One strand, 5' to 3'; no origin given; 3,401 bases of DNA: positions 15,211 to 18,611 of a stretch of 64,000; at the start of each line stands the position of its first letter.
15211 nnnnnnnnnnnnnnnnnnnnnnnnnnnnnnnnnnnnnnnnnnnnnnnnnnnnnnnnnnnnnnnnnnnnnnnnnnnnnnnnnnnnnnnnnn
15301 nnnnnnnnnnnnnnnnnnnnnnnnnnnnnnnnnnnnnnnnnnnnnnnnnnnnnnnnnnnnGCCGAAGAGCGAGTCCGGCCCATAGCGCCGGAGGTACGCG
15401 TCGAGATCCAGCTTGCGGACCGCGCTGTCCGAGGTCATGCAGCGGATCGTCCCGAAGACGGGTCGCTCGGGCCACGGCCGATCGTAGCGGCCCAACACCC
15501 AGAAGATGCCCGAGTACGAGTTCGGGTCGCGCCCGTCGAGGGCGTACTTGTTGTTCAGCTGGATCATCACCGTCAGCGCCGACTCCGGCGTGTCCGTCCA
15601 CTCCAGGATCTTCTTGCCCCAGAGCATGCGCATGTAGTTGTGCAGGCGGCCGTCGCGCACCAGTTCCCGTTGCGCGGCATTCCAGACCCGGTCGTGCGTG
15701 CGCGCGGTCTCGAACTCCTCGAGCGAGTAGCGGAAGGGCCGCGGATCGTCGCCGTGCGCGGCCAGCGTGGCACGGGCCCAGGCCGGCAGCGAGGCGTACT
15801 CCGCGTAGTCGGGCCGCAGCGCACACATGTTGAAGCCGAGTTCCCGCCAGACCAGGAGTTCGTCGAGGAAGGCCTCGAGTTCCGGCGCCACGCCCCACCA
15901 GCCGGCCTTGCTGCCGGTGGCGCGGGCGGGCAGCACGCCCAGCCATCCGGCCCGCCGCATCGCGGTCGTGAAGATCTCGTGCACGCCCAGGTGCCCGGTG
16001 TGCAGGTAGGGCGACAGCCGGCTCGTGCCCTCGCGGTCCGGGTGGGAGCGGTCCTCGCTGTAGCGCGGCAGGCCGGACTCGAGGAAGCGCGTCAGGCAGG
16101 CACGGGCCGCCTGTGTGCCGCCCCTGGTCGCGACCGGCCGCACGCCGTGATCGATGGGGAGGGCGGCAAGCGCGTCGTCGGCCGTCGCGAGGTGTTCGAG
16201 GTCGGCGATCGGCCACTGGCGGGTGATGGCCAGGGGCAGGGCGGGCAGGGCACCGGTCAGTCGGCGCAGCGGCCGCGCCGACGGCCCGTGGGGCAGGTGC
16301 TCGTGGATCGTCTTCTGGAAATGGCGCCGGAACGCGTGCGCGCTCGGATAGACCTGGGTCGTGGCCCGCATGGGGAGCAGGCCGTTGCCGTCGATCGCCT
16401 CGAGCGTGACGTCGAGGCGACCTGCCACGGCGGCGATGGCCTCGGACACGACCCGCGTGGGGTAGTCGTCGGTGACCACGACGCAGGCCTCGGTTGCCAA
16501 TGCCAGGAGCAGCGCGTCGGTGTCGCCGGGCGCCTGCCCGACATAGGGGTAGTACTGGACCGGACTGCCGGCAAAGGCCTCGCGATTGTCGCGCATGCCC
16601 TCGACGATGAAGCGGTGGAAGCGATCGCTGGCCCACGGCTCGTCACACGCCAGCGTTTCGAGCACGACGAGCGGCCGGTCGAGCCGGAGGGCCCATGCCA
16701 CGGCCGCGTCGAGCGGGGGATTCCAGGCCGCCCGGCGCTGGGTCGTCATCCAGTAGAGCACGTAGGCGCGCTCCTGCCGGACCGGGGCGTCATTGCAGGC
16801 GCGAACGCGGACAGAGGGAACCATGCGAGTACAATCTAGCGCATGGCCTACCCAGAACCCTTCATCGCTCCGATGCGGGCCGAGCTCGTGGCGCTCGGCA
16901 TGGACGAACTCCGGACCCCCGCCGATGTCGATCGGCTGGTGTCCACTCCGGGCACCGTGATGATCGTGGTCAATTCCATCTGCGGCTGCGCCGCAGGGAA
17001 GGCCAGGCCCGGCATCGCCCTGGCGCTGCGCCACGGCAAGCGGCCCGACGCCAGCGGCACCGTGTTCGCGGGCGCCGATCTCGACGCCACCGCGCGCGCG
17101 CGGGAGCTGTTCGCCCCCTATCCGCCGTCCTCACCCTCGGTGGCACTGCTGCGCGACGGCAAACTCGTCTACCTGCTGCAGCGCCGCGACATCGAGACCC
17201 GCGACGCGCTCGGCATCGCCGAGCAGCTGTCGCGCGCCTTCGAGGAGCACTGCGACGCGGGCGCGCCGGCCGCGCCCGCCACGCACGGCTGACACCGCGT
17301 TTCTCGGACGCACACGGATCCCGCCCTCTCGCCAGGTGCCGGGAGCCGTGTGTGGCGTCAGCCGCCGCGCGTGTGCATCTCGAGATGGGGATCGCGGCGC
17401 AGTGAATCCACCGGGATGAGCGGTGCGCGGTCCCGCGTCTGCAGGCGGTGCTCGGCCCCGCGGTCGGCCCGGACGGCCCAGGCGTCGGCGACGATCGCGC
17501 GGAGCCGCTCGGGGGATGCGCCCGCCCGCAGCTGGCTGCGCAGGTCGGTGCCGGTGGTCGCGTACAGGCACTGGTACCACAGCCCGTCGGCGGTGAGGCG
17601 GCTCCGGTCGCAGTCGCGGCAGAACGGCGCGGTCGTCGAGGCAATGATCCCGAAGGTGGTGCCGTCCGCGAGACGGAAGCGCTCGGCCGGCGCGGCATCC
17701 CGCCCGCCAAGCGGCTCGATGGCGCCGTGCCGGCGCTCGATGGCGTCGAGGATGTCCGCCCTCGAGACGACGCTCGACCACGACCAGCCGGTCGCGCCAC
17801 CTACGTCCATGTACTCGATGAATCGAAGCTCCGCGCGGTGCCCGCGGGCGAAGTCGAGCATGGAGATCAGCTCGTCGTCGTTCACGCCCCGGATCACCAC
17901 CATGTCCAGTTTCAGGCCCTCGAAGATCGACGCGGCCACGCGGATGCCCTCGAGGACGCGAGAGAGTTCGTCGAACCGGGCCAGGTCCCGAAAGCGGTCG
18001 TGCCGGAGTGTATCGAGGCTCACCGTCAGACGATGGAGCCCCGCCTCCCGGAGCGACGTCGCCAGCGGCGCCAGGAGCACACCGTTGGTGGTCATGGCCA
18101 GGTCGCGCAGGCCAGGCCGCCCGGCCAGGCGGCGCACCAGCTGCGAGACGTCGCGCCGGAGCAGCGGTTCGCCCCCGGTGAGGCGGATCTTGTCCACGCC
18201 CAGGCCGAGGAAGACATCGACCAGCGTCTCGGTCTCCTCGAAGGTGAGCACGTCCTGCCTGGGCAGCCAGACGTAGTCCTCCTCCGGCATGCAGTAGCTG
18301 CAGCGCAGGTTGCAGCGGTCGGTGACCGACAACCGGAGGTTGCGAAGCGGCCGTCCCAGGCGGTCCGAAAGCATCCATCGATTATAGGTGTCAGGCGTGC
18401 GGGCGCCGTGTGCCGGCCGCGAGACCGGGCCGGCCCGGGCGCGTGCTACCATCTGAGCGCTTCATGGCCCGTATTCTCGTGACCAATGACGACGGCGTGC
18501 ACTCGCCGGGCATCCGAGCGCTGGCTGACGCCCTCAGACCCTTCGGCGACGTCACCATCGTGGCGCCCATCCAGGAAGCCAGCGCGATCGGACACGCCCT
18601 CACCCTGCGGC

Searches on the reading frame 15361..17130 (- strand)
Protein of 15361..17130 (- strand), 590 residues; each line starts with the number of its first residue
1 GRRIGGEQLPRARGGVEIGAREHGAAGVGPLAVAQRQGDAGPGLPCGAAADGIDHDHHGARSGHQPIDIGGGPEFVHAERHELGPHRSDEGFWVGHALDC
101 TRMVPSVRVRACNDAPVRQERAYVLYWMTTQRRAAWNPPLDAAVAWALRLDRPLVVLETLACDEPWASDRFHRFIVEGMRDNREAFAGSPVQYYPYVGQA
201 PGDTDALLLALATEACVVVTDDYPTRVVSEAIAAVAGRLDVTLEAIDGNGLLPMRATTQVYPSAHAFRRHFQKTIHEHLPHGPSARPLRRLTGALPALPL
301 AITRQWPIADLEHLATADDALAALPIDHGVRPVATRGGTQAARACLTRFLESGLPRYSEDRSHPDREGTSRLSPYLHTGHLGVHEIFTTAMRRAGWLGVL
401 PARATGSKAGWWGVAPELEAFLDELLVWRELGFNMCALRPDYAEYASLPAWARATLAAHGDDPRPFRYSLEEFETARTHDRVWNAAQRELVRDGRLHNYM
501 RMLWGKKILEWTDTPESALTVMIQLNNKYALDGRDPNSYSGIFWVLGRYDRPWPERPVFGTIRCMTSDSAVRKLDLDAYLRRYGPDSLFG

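Call 42: search_protein_families(library=pfam, proteins=[window:15361-17130:-], max_evalue=0.001)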
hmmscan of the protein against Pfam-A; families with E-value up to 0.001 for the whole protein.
window:15361-17130:- (590 aa): 1 family
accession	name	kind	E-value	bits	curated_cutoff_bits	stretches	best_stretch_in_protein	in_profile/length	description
PF00875.24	DNA_photolyase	-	2.9e-06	27.8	26.6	1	124-274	1-152/164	DNA photolyase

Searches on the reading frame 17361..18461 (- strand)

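Call 42: search_protein_families(library=pfam, proteins=[window:17361-18461:-], max_evalue=0.001)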
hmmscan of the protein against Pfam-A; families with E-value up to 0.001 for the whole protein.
window:17361-18461:- (367 aa): 3 families
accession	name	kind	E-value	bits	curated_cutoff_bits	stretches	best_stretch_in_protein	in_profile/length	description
PF06463.18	Mob_synth_C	-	2.8e-33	115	37.4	1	211-334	2-125/128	Molybdenum Cofactor Synthesis C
PF04055.27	Radical_SAM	-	1.4e-28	100.6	29.5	1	45-205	2-166/166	Radical SAM superfamily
PF13353.11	Fer4_12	-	0.00025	21.8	22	1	48-150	13-114/137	4Fe-4S single cluster domain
